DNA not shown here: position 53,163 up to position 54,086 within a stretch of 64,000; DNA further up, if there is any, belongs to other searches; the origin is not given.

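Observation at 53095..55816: TrmB-divergent four-gene operon (unknown 117 aa, 6-TM protein, NYN nuclease-fold protein with His/Asn insertion, 70-aa helical protein) next to a PIF1-like helicase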

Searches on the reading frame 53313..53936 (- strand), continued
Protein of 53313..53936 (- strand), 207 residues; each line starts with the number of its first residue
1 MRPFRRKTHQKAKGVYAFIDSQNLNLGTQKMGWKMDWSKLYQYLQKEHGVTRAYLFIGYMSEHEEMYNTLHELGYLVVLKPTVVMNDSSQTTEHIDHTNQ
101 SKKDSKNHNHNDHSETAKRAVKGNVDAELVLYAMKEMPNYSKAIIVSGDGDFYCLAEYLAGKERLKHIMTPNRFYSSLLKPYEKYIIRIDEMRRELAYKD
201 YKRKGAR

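Call 45: search_dna_similar(query=window:53313-53936:-, collection=plasmids, mode=protein, max_evalue=0.001, max_rows=15)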
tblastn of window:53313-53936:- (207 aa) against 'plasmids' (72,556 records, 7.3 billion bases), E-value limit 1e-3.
Records with a match: 76; places in all: 84; records where one place covers at least 80% of the query: 15.
Best place of each record, by identity: <60% 76.
By first word of the organism name: Sinorhizobium 42; Bradyrhizobium 18; Azospirillum 8; Shinella 1; Rhizobium 1; Methylocystis 1; Methylorubrum 1; Pseudorhodobacter 1; Methylobacterium 1; Paracoccus 1; and 1 more.
By predicted mobility (MOB-suite, as given by PLSDB): conjugative 48; non-mobilizable 19; mobilizable 9.
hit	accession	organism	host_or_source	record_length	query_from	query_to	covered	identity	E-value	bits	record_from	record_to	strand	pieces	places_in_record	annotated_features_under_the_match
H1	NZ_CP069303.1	Shinella sp. PSBB067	monoisolate,Minnesota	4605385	18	197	87%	26.7%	5e-10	66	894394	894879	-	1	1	none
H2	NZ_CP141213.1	Sinorhizobium meliloti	alfalfa,Isolate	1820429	1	197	95%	23.8%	1e-5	52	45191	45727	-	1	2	none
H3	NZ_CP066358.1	Sinorhizobium meliloti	Medicago lupulina L.,nodules of ...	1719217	15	203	91%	24.2%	6e-6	53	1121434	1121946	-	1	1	none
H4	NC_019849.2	Sinorhizobium meliloti GR4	-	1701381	15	203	91%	24.2%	1e-5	52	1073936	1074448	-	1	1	none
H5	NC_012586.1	Sinorhizobium fredii NGR234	-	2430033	15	197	88%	24.7%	6e-8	59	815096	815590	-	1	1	record has no annotation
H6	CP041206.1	Rhizobium sp. NIBRBAC000502774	Genome assembly,Coal mine soil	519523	15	194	87%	24.6%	2e-6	55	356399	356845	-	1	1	NYN domain-containing protein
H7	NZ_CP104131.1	Sinorhizobium sp. K101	Phaseolus vulgaris,cell ...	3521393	15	164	72%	29.3%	3e-10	66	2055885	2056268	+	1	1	none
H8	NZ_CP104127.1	Sinorhizobium sp. M103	Phaseolus vulgaris,cell ...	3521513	15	164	72%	29.3%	3e-10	66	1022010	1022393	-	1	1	none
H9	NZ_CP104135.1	Sinorhizobium sp. C101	Phaseolus vulgaris,cell ...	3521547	15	164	72%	29.3%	3e-10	66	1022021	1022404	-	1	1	none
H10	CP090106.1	Sinorhizobium meliloti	Medicago,Cell culture,Plant nodule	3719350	15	164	72%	29.3%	3e-10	66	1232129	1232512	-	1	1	NYN domain-containing protein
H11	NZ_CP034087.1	Methylocystis rosea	cell culture,groundwater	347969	15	195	87%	23.9%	3e-5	51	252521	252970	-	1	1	NYN domain-containing protein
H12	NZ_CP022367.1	Azospirillum sp. TSH58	single cell,paddy soils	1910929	18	195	86%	23.8%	1e-6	55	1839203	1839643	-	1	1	record has no annotation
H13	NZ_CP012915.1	Azospirillum brasilense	Digitaria eriantha,microbe,root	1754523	18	195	86%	23.8%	2e-6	55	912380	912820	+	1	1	none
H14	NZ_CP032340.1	Azospirillum brasilense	soil sample,Agricultural field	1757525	18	195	86%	23.8%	2e-6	55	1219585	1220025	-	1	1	none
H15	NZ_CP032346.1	Azospirillum brasilense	soil sample,Agricultural field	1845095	18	195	86%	23.8%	2e-6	55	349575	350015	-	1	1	record has no annotation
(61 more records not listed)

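Call 51: get_annotated_region(hit=H10, flank=4000)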
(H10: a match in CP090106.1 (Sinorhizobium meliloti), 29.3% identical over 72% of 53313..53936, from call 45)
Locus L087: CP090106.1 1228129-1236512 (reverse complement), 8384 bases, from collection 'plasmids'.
description: Sinorhizobium meliloti strain Ak57 plasmid pSymB, complete sequence
organism: Sinorhizobium meliloti (NCBI taxid 382)
taxonomy: Bacteria; Pseudomonadota; Alphaproteobacteria; Hyphomicrobiales; Rhizobiaceae; Sinorhizobium; Sinorhizobium meliloti
host: -; source: Medicago,Cell culture,Plant nodule; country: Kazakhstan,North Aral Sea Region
typing (MOB-suite, as given by PLSDB): non-mobilizable
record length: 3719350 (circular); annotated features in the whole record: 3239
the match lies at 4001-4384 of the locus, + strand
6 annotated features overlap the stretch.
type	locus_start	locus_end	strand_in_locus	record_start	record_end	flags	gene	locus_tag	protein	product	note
CDS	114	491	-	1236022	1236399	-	-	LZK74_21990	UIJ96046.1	type II toxin-antitoxin system VapC family toxin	-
CDS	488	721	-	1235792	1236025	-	-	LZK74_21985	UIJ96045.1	AbrB/MazE/SpoVT family DNA-binding domain-containing protein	-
CDS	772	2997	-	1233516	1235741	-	-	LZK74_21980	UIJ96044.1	bifunctional (p)ppGpp synthetase/guanosine-3',5'-bis(diphosphate) 3'-pyrophosphohydrolase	-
CDS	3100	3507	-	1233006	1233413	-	rpoZ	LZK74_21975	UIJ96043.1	DNA-directed RNA polymerase subunit omega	-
CDS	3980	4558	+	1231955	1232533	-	-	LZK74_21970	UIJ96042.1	NYN domain-containing protein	-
CDS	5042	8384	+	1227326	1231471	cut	-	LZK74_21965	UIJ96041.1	autotransporter outer membrane beta-barrel domain-containing protein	-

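Call 52: get_annotated_region(hit=H6, flank=4000)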
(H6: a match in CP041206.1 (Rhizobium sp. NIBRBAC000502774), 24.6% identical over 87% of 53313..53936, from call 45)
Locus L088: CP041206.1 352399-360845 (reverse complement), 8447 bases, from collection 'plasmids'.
description: Rhizobium sp. NIBRBAC000502774 plasmid pMK-3, complete sequence
organism: Rhizobium sp. NIBRBAC000502774 (NCBI taxid 2590777)
taxonomy: Bacteria; Pseudomonadota; Alphaproteobacteria; Hyphomicrobiales; Rhizobiaceae; Rhizobium; Rhizobium sp. NIBRBAC000502774
host: -; source: Genome assembly,Coal mine soil; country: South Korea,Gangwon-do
typing (MOB-suite, as given by PLSDB): conjugative; relaxase MOBP; mating-pair formation MPF_T
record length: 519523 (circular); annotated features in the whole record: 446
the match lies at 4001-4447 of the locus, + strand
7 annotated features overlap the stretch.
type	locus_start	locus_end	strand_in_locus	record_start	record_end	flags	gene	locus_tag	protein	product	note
CDS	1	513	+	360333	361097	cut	-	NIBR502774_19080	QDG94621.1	LamB/YcsF family protein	-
CDS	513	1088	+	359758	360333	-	-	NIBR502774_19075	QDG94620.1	hypothetical protein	-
CDS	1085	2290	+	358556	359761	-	-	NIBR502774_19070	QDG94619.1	LysR family transcriptional regulator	-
CDS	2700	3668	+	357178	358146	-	-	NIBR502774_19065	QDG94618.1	GGDEF domain-containing protein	-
CDS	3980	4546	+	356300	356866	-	-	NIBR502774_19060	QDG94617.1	NYN domain-containing protein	-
CDS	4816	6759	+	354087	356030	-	-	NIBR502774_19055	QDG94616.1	methyl-accepting chemotaxis protein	-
CDS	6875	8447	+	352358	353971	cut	-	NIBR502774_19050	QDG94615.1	EAL domain-containing protein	-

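Call 58: search_protein_families(library=padloc, proteins=[L002:3301-4983:+, L001:3485-4003:+], max_evalue=0.01)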
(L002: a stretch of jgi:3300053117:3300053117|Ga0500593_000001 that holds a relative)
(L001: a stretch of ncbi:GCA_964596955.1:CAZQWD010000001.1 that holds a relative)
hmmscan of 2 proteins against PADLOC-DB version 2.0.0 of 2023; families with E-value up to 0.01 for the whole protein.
L002:3301-4983:+ (560 aa): 2 families
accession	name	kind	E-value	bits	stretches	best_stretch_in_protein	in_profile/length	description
PDLC02357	AbiU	-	1.1e-63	214.2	1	32-539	12-522/537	AbiU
PDLC02207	MzaE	-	8.1e-10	35.9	1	235-388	229-395/598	-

L001:3485-4003:+ (172 aa): 0 families

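Call 90: search_protein_families(library=phrogs, proteins=[window:53313-53936:-, L001:3485-4003:+], max_evalue=0.01)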
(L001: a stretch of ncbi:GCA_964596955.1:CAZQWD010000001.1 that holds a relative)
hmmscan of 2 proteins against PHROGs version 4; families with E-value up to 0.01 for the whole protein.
window:53313-53936:- (207 aa): 0 families

L001:3485-4003:+ (172 aa): 0 families
